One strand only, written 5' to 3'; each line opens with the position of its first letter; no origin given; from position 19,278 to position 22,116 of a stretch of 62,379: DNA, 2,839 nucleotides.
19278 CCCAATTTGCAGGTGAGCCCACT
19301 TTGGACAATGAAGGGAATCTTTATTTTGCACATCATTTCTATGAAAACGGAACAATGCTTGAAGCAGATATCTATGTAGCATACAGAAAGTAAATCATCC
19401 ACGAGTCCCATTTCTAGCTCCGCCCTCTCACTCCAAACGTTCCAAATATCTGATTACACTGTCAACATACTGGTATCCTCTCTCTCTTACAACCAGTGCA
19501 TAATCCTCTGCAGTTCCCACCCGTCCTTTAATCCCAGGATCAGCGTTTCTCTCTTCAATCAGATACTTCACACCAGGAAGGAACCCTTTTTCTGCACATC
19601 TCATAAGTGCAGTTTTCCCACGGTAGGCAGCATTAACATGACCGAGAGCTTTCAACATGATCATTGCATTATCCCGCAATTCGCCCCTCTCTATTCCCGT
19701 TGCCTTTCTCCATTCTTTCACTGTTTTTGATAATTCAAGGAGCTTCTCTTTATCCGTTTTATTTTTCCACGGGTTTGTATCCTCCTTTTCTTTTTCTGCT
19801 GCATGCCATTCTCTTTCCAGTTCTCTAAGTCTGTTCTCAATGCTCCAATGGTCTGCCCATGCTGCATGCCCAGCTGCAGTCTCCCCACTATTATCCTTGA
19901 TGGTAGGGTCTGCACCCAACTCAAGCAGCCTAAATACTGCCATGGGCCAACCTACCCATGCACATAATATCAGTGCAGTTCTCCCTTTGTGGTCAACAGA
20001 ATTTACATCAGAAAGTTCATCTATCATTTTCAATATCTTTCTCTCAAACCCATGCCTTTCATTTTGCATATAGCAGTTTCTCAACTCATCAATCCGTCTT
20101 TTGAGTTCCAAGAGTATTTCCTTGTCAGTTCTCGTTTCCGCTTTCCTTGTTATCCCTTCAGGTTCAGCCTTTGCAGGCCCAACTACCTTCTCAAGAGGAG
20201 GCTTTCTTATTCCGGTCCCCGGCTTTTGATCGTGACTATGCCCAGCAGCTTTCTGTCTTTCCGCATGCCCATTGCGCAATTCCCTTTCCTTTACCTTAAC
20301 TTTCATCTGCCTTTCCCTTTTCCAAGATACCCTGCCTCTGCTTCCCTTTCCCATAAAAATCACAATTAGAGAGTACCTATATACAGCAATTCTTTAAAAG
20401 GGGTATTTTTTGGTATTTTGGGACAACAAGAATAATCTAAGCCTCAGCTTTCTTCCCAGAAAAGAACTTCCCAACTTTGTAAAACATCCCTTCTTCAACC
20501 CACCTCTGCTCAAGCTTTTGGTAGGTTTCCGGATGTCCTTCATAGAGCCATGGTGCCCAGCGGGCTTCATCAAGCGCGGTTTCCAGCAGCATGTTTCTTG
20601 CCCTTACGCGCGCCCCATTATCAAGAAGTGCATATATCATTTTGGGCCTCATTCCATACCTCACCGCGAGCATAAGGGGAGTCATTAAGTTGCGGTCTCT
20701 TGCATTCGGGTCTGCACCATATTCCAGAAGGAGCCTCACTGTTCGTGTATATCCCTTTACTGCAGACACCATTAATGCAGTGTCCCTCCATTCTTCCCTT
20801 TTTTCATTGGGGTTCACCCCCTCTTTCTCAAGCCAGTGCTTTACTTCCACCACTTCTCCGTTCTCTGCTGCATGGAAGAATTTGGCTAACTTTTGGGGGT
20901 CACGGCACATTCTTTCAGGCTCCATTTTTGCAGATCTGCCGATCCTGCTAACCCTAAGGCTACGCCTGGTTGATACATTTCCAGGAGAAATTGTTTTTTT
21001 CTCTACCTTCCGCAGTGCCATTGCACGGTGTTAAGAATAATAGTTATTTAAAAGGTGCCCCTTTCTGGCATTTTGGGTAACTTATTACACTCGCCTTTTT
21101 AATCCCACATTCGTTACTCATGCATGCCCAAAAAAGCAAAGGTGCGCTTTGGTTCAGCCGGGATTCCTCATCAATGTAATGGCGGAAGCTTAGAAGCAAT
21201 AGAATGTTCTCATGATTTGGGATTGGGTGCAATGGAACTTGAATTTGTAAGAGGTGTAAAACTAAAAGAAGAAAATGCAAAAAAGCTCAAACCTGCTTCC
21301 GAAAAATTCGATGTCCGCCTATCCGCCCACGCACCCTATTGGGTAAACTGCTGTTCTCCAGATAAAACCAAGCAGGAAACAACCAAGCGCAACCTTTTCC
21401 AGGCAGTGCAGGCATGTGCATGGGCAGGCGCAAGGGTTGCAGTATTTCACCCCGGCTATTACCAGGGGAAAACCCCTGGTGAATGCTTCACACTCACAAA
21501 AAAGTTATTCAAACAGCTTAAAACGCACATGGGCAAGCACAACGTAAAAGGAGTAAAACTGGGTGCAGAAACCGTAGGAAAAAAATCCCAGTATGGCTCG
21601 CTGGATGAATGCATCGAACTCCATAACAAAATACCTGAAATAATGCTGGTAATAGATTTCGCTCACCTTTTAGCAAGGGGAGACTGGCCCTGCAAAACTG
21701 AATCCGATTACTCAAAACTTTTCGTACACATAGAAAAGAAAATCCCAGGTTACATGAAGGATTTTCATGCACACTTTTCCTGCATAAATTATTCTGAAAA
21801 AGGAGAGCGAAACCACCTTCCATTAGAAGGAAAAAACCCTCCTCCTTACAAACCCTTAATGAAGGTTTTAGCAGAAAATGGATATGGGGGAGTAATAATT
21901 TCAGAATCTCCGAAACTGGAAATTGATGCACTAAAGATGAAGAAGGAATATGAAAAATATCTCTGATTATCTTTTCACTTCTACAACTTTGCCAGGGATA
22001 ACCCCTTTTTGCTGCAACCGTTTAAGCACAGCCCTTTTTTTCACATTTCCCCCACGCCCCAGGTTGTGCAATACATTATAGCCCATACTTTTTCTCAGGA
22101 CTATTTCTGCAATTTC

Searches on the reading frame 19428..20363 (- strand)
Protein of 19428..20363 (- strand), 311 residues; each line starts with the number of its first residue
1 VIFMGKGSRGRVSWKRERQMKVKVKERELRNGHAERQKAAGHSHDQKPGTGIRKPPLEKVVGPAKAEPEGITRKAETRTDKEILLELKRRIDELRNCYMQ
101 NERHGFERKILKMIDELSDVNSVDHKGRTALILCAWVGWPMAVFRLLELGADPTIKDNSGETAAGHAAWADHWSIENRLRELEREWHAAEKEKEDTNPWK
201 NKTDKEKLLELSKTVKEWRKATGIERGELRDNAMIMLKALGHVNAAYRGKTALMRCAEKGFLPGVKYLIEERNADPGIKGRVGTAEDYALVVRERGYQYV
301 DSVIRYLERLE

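Call 73: search_protein_families(library=pfam, proteins=[window:19428-20363:-], max_evalue=0.001)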
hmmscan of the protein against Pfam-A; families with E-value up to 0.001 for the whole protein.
window:19428-20363:- (311 aa): 4 families
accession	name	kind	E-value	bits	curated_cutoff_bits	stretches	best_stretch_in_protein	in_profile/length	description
PF12796.13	Ank_2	-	2.4e-10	41.3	27.3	0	242-278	51-88/90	Ankyrin repeats (3 copies)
PF00023.36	Ank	-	1.1e-08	35.3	21.1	0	249-279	2-31/33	Ankyrin repeat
PF13637.12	Ank_4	-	6.4e-07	30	22.7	0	145-172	15-42/50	Ankyrin repeats (many copies)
PF13857.12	Ank_5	-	5.4e-06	27.1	27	0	118-164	7-53/56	Ankyrin repeats (many copies)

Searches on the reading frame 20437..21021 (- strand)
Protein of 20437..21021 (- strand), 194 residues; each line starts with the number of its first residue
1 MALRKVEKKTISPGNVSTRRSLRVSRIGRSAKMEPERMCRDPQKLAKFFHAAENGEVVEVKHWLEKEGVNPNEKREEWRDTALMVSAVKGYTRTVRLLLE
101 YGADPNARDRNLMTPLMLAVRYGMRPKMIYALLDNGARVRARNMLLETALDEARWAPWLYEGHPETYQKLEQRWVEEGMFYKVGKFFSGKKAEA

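Call 73: search_protein_families(library=pfam, proteins=[window:20437-21021:-], max_evalue=0.001)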
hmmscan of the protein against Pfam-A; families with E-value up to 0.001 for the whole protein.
window:20437-21021:- (194 aa): 5 families
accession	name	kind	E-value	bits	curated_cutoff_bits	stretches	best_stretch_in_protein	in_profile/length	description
PF12796.13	Ank_2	-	1.4e-14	54.8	27.3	1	49-142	2-89/90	Ankyrin repeats (3 copies)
PF00023.36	Ank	-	1.8e-13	50.4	21.1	1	80-110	3-33/33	Ankyrin repeat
PF13637.12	Ank_4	-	3.2e-11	43.6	22.7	1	87-133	5-50/50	Ankyrin repeats (many copies)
PF13857.12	Ank_5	-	3.2e-10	40.6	27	2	98-153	1-56/56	Ankyrin repeats (many copies)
PF13606.12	Ank_3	-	6.4e-09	35.7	22.3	0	113-139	3-28/30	Ankyrin repeat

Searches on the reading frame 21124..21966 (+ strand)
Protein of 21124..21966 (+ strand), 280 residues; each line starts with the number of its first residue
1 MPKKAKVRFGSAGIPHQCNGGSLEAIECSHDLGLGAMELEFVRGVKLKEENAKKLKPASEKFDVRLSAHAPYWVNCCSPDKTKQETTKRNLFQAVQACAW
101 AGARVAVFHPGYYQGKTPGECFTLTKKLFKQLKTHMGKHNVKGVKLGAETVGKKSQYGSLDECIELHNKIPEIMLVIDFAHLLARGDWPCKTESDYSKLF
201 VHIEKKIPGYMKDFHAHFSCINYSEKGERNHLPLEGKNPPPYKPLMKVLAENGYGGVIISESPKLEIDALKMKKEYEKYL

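Call 73: search_protein_families(library=pfam, proteins=[window:21124-21966:+], max_evalue=0.001)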
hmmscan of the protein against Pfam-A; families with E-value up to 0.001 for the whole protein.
window:21124-21966:+ (280 aa): 1 family
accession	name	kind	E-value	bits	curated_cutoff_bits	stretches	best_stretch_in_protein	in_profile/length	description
PF01261.30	AP_endonuc_2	-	2.2e-30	106.6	31.1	1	30-264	5-231/249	Xylose isomerase-like TIM barrel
